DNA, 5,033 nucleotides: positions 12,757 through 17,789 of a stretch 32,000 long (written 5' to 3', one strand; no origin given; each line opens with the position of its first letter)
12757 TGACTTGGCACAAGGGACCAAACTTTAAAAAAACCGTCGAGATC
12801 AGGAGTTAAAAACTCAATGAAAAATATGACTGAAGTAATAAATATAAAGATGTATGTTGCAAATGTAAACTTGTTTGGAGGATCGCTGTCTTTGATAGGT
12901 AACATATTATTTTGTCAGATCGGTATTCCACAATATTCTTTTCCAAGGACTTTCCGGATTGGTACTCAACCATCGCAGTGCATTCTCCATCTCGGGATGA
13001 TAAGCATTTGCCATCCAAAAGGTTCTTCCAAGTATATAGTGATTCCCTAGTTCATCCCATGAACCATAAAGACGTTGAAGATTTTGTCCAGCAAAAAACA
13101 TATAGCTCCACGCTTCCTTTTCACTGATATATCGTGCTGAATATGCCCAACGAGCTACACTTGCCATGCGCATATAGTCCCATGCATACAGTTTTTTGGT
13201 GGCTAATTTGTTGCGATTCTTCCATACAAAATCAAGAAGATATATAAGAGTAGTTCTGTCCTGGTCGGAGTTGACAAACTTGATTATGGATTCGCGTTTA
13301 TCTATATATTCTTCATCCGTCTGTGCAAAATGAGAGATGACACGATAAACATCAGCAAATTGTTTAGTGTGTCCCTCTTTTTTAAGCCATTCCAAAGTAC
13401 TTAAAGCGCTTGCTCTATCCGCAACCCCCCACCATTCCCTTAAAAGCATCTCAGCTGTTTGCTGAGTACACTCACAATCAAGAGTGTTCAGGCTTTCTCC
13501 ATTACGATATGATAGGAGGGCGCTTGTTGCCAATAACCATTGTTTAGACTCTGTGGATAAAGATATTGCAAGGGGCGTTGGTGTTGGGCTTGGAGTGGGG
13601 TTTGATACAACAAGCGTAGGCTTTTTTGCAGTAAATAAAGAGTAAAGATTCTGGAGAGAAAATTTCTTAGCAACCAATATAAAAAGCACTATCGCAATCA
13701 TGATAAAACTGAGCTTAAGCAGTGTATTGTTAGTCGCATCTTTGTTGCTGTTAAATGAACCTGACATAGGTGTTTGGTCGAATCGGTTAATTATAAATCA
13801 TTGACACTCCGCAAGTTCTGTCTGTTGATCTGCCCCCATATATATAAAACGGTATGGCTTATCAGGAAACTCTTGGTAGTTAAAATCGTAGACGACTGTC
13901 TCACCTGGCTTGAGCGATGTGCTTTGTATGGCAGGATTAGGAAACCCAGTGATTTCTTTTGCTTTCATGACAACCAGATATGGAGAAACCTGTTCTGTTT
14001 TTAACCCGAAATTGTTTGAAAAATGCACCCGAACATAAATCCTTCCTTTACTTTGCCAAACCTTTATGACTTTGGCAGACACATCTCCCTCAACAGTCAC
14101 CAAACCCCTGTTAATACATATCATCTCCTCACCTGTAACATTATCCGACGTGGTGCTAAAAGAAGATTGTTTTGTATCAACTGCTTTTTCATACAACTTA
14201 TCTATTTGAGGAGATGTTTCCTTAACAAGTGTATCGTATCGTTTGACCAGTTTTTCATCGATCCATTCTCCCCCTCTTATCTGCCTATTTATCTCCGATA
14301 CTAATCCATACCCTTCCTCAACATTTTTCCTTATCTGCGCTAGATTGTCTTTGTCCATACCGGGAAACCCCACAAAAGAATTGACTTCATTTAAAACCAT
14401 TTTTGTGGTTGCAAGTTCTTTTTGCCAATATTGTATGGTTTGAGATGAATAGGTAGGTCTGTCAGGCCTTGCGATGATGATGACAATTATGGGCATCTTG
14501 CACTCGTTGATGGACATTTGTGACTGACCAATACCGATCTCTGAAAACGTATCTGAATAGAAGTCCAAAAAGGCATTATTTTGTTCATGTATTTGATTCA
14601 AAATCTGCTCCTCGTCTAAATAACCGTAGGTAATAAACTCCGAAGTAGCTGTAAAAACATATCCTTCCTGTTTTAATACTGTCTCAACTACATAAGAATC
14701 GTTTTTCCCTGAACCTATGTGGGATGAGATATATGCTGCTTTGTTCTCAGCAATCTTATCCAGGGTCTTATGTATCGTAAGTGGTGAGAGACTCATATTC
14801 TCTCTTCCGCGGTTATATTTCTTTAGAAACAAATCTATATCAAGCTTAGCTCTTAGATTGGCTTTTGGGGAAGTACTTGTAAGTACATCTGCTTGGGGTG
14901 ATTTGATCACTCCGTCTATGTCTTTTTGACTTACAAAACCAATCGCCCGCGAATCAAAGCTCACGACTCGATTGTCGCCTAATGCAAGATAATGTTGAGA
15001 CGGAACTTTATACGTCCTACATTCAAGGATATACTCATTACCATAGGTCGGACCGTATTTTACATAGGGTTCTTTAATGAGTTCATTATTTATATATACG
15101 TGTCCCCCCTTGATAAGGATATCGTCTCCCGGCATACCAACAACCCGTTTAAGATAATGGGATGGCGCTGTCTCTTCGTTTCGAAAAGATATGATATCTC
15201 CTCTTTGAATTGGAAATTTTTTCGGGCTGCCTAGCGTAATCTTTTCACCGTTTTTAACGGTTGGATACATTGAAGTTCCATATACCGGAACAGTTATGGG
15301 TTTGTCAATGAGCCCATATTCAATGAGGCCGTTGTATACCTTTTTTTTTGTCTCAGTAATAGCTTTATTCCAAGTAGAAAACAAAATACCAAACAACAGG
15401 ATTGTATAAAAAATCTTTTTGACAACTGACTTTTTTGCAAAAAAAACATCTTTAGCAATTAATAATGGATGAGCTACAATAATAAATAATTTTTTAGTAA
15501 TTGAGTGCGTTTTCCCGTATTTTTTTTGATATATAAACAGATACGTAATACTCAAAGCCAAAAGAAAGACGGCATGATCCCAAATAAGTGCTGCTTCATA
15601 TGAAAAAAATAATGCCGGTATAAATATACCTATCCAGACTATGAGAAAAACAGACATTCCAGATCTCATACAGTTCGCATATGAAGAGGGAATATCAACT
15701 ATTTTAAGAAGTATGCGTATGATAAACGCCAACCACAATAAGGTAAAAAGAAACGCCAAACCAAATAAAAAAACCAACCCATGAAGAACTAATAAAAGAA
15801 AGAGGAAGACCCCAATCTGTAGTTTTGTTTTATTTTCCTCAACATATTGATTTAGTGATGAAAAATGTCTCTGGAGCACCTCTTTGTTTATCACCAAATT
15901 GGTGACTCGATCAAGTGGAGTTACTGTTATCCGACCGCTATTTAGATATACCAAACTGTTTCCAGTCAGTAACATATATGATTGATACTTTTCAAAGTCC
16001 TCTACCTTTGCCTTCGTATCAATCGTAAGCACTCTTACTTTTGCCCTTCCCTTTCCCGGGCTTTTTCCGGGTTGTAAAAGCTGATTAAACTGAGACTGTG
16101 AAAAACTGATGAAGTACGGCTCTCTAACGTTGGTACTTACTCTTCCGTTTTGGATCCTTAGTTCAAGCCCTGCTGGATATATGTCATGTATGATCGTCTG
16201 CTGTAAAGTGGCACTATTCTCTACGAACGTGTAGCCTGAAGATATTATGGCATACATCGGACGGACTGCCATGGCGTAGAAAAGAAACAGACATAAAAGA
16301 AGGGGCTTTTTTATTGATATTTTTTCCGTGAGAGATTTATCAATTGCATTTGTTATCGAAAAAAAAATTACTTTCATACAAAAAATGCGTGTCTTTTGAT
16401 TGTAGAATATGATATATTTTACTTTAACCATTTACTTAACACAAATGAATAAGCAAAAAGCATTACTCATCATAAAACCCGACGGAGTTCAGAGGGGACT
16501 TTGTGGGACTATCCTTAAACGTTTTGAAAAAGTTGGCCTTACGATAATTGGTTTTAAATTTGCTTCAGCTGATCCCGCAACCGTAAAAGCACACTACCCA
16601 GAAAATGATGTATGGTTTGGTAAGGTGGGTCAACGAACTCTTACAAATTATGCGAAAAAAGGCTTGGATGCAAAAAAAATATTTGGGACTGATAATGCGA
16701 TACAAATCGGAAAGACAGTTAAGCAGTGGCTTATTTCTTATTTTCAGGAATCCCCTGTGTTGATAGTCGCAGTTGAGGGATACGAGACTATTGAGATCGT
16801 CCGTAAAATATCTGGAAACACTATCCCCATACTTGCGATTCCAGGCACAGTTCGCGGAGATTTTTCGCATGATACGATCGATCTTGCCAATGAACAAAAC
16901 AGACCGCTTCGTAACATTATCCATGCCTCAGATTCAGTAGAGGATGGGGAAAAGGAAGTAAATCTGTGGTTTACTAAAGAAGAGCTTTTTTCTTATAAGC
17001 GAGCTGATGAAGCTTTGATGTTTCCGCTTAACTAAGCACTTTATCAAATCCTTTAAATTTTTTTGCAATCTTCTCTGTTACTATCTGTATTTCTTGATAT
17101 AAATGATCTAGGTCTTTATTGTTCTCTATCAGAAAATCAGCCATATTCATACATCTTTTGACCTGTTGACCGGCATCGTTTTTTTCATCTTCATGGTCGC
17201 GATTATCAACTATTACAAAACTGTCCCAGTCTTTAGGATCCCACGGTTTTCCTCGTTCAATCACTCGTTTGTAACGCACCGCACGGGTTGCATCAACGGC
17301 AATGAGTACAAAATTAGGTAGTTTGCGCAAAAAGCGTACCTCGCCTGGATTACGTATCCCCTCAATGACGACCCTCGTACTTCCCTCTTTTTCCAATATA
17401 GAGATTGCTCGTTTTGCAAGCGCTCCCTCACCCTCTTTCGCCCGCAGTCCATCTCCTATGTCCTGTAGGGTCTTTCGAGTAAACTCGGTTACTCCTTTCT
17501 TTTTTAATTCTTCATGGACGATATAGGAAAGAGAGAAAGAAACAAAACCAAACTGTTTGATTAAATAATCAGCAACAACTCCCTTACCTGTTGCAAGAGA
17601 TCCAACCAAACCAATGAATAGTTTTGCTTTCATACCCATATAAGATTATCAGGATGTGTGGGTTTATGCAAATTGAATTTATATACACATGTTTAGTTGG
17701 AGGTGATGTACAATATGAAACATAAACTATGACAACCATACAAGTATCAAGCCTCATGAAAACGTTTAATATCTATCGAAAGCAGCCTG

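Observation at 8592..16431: Tightly packed five-gene membrane block: SPase-I fusion, DUF1266-like, rhomboid, TM-anchored SF2 helicase, TPR-like anchor protein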

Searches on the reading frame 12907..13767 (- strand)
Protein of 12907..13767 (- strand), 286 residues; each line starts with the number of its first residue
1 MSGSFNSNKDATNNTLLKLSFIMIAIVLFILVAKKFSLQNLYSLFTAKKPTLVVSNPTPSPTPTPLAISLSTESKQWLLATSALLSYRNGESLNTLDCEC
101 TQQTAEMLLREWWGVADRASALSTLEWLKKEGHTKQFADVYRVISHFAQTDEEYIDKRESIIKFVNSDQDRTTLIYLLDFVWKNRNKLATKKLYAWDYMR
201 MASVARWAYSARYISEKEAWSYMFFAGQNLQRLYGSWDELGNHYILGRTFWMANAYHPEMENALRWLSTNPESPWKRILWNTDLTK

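Call 3: search_protein_families(library=pfam, proteins=[window:12907-13767:-], max_evalue=0.01)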
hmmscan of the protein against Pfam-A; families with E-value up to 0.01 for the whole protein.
window:12907-13767:- (286 aa): 1 family
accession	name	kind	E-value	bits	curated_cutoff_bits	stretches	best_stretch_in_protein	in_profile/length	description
PF06889.16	DUF1266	-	4e-41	141.6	27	1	109-280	2-175/175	Protein of unknown function (DUF1266)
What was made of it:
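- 12907..13767 (-): G2: DUF1266 protein with an N-terminal membrane anchor and a Pro/Thr-rich linker. It is the downstream member of pair A. In the closest relative it sits directly upstream of the rhomboid. Pfam DUF1266 4e-41 (call 3).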

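Call 4: search_protein_families(library=padloc, proteins=[window:12907-13767:-], max_evalue=0.01)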
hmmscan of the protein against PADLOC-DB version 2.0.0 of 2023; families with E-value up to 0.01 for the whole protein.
window:12907-13767:- (286 aa): 0 families

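Call 7: search_protein_families(library=ncbifam, proteins=[window:12907-13767:-], max_evalue=0.01)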
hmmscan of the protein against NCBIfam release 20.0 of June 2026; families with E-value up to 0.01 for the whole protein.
window:12907-13767:- (286 aa): 1 family
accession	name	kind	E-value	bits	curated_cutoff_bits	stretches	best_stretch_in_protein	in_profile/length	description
NF008480.0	PRK11380.1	equivalog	3.6e-12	46.3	386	1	108-261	171-311/353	hypothetical protein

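Call 72: find_homologous_proteins(query=window:12907-13767:-, max_evalue=0.00001)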
Query window:12907-13767:- (286 aa): 10 proteins with E <= 0.00001 among 907 candidates.
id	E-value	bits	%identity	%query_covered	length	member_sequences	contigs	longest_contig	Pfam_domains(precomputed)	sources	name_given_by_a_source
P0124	3.7e-189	645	100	100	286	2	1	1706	PF06889.17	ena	-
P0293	5.3e-90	320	53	94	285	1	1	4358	PF06889.17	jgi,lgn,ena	-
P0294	7.1e-82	293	58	76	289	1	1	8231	PF06889.17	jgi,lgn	jgi:hypothetical protein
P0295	1.1e-74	269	47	93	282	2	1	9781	PF06889.17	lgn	-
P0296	2.1e-63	232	44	76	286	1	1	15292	PF06889.17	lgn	-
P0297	9.9e-54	201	39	90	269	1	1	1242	PF06889.17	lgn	-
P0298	1.2e-52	197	38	91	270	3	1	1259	PF06889.17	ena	-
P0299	9.4e-33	132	36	75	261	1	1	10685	PF06889.17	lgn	-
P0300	2.2e-26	111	30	79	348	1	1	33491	PF06889.17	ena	-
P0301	3.9e-8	51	27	80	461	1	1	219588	PF06889.17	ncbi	ncbi:DUF1266 domain-containing protein [Streptomyces sp. NPDC002851]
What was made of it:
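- Tried and rejected: None was found among the 10 homologues (call 72).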

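Call 77: search_protein_families(library=phrogs, proteins=[window:12907-13767:-], max_evalue=0.001)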
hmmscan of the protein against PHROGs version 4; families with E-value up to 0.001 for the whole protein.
window:12907-13767:- (286 aa): 0 families

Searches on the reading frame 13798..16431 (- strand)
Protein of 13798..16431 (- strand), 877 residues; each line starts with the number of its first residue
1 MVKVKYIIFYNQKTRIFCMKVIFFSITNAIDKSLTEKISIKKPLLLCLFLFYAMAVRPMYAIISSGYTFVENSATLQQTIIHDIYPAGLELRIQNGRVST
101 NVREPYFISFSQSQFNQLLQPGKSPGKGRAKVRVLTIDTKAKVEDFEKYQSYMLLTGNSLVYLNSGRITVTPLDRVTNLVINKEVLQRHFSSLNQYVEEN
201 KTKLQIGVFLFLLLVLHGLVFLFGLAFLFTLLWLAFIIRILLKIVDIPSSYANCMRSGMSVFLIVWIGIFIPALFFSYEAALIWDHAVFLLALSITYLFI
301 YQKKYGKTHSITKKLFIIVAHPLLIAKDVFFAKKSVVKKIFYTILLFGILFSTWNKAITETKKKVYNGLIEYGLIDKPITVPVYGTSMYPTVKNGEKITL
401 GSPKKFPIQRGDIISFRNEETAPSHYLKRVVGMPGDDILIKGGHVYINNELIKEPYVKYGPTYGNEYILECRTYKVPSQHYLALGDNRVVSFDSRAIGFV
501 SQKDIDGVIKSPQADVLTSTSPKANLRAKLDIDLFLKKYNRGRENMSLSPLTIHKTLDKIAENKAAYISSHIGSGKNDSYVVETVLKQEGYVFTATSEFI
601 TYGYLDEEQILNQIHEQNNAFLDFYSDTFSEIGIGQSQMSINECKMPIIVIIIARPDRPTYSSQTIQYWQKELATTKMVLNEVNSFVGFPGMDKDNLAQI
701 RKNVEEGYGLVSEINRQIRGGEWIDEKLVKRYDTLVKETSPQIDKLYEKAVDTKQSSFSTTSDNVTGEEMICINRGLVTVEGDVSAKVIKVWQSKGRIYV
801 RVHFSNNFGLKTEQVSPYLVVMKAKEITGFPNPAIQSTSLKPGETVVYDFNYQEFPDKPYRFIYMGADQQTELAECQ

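Call 3: search_protein_families(library=pfam, proteins=[window:13798-16431:-], max_evalue=0.01)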
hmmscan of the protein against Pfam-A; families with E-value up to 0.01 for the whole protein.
window:13798-16431:- (877 aa): 2 families
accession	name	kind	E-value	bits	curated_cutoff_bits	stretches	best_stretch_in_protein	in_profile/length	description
PF10502.14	Peptidase_S26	-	3.3e-31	108.9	22.9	1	381-510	26-164/168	Signal peptidase, peptidase S26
PF00188.32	CAP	-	0.00041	21.6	21.1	1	537-636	2-102/117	Cysteine-rich secretory protein family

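Call 4: search_protein_families(library=padloc, proteins=[window:13798-16431:-], max_evalue=0.01)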
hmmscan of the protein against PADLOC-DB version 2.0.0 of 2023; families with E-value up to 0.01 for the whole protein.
window:13798-16431:- (877 aa): 0 families

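Call 7: search_protein_families(library=ncbifam, proteins=[window:13798-16431:-], max_evalue=0.01)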
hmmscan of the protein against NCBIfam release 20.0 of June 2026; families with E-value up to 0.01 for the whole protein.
window:13798-16431:- (877 aa): 6 families
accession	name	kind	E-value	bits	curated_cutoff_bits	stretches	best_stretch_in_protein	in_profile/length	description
TIGR02227.1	sigpep_I_bact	equivalog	5.3e-32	110.9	47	1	381-509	23-154/162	signal peptidase I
NF008114.0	PRK10861.1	equivalog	1e-08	34.9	277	2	472-507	260-295/324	signal peptidase I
TIGR02771.1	TraF_Ti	equivalog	3.4e-08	33.2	100.25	1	423-510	81-166/171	conjugative transfer signal peptidase TraF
NF010459.0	PRK13884.1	subfamily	3.4e-07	29.9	156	1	424-510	86-173/178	conjugal transfer peptidase TraF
TIGR02228.1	sigpep_I_arch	equivalog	5.9e-06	26.2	51.85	1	338-421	4-74/158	signal peptidase I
TIGR02754.1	sod_Ni_protease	equivalog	0.00033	21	63.25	0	383-444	3-66/90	nickel-type superoxide dismutase maturation protease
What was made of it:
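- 13798..16431 (-): G1: signal peptidase I fusion (877 aa as an ORF; probably about 859 aa from Met19 at 16377). It has an N-terminal multi-pass membrane region, an S26 catalytic domain at aa 381-510, a marginal CAP-like stretch at 537-636 and a C-terminal region of about 240 aa. It is the upstream member of pair A. Pfam and NCBIfam hits (calls 3, 7).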

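Call 45: list_cluster_members(proteins=[window:13798-16431:-, window:12907-13767:-, window:12249-12905:-, window:9268-12270:-, window:8592-9284:-])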
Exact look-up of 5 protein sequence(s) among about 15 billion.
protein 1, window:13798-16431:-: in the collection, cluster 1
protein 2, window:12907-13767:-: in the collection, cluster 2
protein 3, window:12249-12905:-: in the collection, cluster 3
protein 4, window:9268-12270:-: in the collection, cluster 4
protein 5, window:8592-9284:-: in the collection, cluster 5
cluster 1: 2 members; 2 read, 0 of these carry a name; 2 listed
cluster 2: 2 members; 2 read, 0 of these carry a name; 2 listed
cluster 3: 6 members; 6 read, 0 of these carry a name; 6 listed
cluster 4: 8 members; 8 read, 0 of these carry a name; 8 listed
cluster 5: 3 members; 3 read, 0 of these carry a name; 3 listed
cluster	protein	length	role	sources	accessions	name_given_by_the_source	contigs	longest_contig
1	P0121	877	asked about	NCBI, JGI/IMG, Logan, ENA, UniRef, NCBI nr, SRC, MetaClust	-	-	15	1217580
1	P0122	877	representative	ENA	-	-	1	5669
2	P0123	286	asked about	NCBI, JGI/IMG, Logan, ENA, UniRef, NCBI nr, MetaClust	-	-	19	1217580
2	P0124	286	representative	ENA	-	-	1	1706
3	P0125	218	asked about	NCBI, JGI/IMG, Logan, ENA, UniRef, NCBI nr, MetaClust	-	-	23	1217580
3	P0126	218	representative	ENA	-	-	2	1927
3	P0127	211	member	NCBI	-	-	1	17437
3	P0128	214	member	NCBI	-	-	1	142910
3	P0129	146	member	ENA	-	-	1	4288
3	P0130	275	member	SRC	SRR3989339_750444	-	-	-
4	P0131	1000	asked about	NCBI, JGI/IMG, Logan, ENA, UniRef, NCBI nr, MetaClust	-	-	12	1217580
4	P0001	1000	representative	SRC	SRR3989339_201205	-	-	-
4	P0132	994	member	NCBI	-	-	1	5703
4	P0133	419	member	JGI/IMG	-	-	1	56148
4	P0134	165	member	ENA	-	-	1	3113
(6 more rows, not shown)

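Call 64: find_homologous_proteins(query=window:13798-16431:-, max_evalue=0.00001)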
Query window:13798-16431:- (877 aa): 7 proteins with E <= 0.00001 among 8000 candidates.
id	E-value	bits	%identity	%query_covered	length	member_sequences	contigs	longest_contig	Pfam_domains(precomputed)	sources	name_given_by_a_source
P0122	0.0e+0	1971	100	100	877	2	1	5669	PF10502.15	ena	-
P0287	2.0e-261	888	48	97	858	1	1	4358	PF10502.15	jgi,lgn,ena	-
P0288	4.8e-221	754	43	93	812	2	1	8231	PF10502.15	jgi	jgi:signal peptidase I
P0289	1.6e-124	435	35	81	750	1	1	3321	PF06691.17,PF10502.15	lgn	-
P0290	1.3e-91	326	33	64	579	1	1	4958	PF10502.15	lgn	-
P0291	1.6e-72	263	36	42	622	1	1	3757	PF10502.15,PF00515.35,PF13424.13,PF13181.13,PF07719.24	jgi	-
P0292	1.0e-25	108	28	44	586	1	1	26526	PF10502.15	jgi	jgi:signal peptidase I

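Call 65: find_encoding_contigs(protein=P0288, flank=8000, max_places=2)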
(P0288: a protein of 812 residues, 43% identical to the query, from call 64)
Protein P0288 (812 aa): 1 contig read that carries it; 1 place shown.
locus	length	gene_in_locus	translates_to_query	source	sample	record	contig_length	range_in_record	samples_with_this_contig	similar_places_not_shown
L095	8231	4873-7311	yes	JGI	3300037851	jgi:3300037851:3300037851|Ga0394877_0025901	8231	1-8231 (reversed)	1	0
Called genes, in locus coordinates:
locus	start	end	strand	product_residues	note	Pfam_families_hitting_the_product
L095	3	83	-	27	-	?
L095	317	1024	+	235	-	-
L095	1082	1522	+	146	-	-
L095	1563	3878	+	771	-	PF26449:DUF8128, PF01935:DUF87 (faint), PF10412:TrwB_AAD_bind (faint), PF12696:TraG-D_C (faint)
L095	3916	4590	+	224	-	-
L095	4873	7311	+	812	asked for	PF10502:Peptidase_S26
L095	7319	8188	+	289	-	PF06889:DUF1266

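Call 66: find_encoding_contigs(protein=P0287, flank=8000, max_places=2)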
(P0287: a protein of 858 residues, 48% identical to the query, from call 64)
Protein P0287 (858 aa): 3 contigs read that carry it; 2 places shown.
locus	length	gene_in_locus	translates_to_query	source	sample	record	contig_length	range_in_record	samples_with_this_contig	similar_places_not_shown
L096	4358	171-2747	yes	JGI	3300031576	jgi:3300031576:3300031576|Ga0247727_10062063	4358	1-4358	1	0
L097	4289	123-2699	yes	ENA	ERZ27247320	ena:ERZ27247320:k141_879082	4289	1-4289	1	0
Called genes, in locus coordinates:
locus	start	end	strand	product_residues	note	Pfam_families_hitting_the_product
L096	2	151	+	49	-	?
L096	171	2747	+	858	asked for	PF10502:Peptidase_S26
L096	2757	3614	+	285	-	PF06889:DUF1266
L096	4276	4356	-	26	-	?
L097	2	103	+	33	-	?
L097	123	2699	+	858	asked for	PF10502:Peptidase_S26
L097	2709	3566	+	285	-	PF06889:DUF1266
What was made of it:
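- Closest known: Dedicated signal peptidases encoded with their substrates. Same: An S26 peptidase is encoded immediately upstream of a secreted or anchored partner protein, conserved as a pair (calls 65, 66).
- Both G1 homologues whose context could be read have DUF1266 next to them (calls 65, 66).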

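Call 77: search_protein_families(library=phrogs, proteins=[window:13798-16431:-], max_evalue=0.001)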
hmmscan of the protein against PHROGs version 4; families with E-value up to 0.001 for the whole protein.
window:13798-16431:- (877 aa): 1 family
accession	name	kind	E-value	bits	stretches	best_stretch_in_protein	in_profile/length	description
phrog_15562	-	unknown function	2e-11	44.8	1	465-509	155-199/215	-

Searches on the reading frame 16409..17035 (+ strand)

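Call 23: search_protein_families(library=pfam, proteins=[window:16409-17035:+], max_evalue=0.001)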
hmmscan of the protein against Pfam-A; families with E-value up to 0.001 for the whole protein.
window:16409-17035:+ (208 aa): 1 family
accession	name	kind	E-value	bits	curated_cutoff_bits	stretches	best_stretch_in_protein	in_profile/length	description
PF00334.24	NDK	-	7.4e-31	107.2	27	2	104-192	56-134/135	Nucleoside diphosphate kinase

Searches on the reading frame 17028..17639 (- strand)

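Call 23: search_protein_families(library=pfam, proteins=[window:17028-17639:-], max_evalue=0.001)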
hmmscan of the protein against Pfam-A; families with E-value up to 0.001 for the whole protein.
window:17028-17639:- (203 aa): 2 families
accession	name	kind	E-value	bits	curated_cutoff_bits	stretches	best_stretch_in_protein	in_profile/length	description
PF13238.12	AAA_18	-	9.6e-06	26.5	29.4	1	9-132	1-114/128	AAA domain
PF13207.12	AAA_17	-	3.7e-05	24.4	27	1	16-128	5-121/136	AAA domain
